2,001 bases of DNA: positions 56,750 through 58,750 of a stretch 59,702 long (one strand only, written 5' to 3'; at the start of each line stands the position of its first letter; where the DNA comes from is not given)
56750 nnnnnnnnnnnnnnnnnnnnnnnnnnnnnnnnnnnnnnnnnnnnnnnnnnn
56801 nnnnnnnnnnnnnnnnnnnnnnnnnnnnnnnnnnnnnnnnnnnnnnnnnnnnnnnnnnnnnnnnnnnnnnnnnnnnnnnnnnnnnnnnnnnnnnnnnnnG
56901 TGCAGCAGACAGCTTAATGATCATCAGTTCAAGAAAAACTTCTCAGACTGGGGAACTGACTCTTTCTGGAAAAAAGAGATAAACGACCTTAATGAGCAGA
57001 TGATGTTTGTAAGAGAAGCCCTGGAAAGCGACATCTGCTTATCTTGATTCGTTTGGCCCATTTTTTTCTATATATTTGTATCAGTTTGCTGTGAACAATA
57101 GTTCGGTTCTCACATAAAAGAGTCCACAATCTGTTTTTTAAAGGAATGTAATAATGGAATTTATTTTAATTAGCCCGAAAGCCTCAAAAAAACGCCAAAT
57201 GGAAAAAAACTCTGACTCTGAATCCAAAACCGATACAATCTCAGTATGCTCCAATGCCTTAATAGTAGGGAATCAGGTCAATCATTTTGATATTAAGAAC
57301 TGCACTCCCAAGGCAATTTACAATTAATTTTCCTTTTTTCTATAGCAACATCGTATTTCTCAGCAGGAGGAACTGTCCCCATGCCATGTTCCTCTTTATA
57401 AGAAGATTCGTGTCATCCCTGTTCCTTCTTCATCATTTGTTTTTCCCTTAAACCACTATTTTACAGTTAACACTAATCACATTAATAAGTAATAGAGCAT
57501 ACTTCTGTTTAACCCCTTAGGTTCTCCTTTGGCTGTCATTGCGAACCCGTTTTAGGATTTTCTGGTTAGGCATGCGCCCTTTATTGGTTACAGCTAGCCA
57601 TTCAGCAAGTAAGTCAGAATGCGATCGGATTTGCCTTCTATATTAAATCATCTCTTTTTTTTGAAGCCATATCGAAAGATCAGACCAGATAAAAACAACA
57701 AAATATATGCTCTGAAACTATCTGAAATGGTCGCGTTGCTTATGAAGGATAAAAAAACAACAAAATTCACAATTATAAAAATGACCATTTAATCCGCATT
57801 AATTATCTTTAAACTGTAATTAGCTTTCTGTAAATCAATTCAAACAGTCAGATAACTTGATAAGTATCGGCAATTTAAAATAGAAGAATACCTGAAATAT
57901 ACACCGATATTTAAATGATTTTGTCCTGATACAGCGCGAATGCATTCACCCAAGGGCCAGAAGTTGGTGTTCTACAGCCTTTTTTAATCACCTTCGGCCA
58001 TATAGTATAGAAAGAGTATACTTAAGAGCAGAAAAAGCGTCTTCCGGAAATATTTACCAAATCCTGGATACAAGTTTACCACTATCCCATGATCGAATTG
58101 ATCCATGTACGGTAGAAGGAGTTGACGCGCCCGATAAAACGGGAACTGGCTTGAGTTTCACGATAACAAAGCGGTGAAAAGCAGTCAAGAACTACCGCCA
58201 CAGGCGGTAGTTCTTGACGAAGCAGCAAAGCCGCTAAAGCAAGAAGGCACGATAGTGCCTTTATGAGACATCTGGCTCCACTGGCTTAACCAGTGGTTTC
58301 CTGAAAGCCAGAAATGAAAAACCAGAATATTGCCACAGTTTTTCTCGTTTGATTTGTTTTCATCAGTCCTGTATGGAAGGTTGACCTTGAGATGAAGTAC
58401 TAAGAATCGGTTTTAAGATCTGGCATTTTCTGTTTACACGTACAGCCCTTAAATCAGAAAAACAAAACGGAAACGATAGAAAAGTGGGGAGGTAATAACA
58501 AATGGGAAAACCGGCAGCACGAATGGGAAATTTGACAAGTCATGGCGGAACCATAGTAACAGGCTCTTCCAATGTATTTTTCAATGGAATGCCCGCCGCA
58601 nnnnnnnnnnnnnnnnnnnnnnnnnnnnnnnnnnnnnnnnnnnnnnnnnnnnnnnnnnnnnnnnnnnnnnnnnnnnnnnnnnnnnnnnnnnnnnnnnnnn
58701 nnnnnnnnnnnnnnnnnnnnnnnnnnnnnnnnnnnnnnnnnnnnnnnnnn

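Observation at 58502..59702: Unlisted open-ended ORF: PAAR fused to a Gly-rich linker, a PG-binding-like segment and LysM; orphan specialised effector candidate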

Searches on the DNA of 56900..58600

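Call 23: search_rna_families(source=window, start=56900, end=58600, threshold=evalue, max_evalue=0.1)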
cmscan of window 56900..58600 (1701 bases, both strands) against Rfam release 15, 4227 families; matches with E-value up to 0.1: 0.
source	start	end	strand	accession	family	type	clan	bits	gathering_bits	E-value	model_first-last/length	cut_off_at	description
